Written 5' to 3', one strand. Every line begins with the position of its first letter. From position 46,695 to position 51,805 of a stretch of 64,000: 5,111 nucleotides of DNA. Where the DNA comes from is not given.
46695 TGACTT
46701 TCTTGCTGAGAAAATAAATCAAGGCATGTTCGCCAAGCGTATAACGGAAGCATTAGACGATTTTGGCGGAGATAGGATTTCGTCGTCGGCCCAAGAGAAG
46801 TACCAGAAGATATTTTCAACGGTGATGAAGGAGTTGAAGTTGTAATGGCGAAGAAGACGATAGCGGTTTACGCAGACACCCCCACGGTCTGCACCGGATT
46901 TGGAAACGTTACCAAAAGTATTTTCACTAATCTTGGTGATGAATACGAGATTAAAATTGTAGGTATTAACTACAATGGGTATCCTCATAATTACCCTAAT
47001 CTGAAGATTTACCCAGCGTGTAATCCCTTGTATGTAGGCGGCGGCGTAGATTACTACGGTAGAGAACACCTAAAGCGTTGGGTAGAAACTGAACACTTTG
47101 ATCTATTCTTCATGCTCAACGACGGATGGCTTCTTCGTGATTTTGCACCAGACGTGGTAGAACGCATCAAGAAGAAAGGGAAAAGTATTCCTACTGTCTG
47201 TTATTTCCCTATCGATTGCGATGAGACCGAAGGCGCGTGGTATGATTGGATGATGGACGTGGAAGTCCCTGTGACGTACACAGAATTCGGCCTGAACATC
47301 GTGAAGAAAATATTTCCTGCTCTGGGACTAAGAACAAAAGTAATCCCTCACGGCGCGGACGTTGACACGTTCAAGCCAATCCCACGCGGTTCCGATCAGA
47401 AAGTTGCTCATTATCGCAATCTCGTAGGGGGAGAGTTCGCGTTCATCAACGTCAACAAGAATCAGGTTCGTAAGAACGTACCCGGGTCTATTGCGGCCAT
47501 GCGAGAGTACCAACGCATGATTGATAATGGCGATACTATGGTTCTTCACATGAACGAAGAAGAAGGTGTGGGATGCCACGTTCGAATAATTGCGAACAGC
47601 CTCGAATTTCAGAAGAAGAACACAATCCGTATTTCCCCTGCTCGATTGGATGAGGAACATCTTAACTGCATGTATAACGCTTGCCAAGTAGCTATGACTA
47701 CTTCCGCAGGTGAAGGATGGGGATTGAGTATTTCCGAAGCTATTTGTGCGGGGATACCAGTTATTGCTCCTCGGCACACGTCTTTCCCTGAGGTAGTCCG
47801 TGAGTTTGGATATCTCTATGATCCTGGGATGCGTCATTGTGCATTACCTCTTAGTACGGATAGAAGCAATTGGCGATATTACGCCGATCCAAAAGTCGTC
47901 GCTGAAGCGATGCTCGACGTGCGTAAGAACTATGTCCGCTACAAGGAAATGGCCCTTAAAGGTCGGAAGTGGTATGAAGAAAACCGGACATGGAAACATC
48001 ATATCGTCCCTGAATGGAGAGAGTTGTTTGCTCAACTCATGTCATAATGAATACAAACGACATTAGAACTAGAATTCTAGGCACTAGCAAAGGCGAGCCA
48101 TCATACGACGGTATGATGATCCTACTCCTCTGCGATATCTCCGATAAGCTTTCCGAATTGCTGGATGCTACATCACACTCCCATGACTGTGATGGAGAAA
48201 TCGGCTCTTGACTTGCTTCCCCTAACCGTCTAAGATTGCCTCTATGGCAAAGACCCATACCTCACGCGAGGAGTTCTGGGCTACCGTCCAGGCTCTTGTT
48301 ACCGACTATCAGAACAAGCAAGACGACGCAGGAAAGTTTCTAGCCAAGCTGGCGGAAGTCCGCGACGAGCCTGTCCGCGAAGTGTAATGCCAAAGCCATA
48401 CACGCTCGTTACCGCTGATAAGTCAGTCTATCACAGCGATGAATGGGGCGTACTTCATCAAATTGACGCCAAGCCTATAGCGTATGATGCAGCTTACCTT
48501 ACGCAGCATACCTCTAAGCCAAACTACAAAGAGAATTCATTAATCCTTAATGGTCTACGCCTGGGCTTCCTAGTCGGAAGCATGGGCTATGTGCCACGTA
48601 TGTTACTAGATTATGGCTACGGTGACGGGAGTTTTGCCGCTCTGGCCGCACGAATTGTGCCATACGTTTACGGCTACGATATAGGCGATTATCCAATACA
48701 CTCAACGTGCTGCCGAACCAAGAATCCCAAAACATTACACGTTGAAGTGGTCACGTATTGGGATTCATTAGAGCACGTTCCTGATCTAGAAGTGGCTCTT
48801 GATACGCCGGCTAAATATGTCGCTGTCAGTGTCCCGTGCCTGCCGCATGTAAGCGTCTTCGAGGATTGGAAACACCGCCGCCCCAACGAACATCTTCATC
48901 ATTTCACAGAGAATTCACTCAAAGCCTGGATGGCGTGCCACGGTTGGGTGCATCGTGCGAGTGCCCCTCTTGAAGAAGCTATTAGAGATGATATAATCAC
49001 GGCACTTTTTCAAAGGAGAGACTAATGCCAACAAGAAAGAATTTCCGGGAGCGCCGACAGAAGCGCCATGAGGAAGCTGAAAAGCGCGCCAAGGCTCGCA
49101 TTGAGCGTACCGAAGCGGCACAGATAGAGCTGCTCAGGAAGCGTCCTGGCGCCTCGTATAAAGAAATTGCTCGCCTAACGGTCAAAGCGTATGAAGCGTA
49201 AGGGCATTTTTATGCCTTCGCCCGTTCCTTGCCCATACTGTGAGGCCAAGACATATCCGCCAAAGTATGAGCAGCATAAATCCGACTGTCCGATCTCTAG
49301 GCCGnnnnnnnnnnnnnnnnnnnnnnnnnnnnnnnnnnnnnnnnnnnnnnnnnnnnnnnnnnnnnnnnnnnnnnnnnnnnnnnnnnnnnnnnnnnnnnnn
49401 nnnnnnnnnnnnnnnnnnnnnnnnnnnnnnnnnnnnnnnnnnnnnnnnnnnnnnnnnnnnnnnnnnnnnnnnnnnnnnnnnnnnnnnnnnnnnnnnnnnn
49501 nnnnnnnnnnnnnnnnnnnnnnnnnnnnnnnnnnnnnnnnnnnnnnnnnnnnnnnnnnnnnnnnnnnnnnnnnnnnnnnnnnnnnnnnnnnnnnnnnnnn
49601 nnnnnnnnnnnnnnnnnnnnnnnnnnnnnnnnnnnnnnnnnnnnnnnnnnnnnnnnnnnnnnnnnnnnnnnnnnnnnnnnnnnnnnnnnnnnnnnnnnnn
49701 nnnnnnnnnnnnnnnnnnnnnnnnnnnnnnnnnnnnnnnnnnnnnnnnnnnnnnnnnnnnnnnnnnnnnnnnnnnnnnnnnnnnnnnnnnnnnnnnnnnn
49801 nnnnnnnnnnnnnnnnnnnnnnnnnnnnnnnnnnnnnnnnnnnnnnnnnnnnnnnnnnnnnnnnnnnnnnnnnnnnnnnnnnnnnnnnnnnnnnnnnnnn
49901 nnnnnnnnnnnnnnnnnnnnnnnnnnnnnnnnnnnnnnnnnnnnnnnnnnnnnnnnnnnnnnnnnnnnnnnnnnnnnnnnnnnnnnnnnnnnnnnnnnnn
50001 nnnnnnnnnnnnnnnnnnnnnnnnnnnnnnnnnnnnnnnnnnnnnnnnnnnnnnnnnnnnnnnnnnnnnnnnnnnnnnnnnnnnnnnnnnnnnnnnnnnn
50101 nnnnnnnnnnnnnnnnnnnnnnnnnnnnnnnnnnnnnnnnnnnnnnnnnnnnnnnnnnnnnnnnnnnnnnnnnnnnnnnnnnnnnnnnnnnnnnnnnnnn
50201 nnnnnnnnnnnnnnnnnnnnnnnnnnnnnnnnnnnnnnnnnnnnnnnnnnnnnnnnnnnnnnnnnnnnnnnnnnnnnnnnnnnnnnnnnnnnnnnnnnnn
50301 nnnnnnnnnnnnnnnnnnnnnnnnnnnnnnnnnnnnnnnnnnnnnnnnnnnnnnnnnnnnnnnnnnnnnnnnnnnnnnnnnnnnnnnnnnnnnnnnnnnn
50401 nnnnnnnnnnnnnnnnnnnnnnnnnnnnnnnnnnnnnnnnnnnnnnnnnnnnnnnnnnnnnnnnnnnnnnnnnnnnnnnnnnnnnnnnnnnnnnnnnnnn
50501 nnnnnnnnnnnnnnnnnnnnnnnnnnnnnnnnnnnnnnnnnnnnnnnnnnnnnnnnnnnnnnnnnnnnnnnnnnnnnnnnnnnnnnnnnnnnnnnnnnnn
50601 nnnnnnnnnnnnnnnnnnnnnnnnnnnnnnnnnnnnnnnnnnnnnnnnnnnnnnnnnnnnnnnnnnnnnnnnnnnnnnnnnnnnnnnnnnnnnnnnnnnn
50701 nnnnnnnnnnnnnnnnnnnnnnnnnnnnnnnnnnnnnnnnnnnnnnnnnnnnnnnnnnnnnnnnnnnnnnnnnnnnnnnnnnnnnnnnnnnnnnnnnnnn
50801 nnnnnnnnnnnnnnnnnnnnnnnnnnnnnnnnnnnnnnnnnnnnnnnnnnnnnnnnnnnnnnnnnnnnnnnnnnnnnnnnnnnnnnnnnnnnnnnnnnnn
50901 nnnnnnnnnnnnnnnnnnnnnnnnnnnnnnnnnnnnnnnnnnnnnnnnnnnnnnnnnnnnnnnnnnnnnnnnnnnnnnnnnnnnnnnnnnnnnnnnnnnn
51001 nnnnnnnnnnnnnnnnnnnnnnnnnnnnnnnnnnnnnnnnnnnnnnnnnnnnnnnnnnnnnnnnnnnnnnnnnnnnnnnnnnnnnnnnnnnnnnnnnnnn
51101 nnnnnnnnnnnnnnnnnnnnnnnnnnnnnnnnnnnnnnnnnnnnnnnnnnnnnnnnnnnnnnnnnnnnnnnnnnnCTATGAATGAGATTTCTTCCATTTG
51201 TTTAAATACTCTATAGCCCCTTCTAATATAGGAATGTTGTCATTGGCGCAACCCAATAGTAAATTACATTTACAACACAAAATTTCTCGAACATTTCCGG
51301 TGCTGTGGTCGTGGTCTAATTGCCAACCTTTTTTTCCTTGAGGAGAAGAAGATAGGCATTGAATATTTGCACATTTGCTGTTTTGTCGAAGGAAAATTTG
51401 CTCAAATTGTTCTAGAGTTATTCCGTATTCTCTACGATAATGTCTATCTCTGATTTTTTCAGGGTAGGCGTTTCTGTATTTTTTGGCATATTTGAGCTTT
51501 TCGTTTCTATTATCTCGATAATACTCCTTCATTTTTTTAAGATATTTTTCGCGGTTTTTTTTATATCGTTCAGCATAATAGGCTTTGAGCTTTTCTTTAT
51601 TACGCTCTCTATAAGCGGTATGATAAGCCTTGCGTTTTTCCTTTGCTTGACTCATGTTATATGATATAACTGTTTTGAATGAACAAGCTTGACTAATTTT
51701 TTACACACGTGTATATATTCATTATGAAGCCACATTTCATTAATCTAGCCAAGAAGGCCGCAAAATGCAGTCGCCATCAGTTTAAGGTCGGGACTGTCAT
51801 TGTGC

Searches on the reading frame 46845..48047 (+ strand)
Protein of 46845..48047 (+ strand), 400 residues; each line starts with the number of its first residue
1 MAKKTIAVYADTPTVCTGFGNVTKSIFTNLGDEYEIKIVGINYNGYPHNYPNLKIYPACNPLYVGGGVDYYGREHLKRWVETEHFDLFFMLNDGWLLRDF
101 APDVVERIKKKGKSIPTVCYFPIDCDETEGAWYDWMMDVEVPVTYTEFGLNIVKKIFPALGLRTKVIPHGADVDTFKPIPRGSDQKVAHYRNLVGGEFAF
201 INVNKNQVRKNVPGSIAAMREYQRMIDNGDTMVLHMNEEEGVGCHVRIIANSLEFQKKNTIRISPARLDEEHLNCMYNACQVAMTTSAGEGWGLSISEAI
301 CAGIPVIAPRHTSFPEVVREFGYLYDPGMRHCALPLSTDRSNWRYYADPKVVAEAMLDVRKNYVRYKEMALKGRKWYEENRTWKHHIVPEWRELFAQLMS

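Call 11: search_protein_families(library=pfam, proteins=[window:46845-48047:+], max_evalue=0.001)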
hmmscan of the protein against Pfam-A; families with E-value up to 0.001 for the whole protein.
window:46845-48047:+ (400 aa): 3 families
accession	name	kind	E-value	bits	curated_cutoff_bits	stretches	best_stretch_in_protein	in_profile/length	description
PF20706.3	GT4-conflict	-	1.5e-10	41.1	26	1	256-385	258-380/385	Family 4 Glycosyltransferase in conflict systems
PF00534.26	Glycos_transf_1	-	8.3e-09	35.7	26.4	1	268-328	81-143/172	Glycosyl transferases group 1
PF13692.12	Glyco_trans_1_4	-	2.4e-07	31.5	27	1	261-328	61-127/142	Glycosyl transferases group 1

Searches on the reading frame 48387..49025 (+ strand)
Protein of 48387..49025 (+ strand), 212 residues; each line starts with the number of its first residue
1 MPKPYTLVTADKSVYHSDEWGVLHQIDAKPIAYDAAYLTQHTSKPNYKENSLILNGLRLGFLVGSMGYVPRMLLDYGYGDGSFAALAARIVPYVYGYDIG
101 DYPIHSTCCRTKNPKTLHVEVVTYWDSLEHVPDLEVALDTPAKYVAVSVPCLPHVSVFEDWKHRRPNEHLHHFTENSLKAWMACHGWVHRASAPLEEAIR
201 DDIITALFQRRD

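Call 32: search_protein_families(library=pfam, proteins=[window:48387-49025:+], max_evalue=0.001)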
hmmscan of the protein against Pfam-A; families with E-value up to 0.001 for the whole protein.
window:48387-49025:+ (212 aa): 1 family
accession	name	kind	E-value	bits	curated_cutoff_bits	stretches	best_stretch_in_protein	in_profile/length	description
PF13489.12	Methyltransf_23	-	1.1e-14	54.9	27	1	71-187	24-159/164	Methyltransferase domain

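Call 34: search_solved_structures(query=window:48387-49025:+, max_evalue=0.01)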
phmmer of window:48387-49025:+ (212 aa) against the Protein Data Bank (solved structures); distinct sequences matched with E-value up to 0.01: 3.
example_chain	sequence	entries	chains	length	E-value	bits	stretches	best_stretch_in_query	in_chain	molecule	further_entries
4kdr_A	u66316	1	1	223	0.0042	19.8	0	21-105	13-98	3-demethylubiquinone-9 3-methyltransferase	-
5dpm_A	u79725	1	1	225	0.0043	19.8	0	21-105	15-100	Ubiquinone biosynthesis O-methyltransferase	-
4kdc_A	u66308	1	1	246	0.0061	19.3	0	22-106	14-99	3-demethylubiquinone-9 3-methyltransferase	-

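Call 42: search_protein_families(library=ncbifam, proteins=[window:48387-49025:+], max_evalue=0.01)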
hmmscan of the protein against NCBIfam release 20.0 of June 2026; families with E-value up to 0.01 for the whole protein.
window:48387-49025:+ (212 aa): 0 families

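Call 48: search_protein_families(library=phrogs, proteins=[window:48387-49025:+], max_evalue=0.001)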
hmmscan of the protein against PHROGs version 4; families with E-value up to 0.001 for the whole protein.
window:48387-49025:+ (212 aa): 1 family
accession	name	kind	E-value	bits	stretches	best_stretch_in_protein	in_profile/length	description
phrog_6564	-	other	2.7e-16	60.6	1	28-210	25-201/204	methyltransferase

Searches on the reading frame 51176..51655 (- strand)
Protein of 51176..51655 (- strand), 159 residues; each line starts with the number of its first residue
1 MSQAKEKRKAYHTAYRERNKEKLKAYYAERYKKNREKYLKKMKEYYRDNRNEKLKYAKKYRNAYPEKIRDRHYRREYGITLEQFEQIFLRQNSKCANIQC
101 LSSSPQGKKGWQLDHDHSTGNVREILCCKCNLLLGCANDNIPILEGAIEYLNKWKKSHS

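Call 69: search_protein_families(library=pfam, proteins=[window:51176-51655:-], max_evalue=0.01)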
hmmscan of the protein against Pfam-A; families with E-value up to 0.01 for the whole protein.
window:51176-51655:- (159 aa): 1 family
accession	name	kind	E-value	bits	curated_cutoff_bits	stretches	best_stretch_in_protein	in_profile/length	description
PF02945.21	Endonuclease_7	-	6.6e-21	74.4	23.6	1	71-153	2-82/82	Recombination endonuclease VII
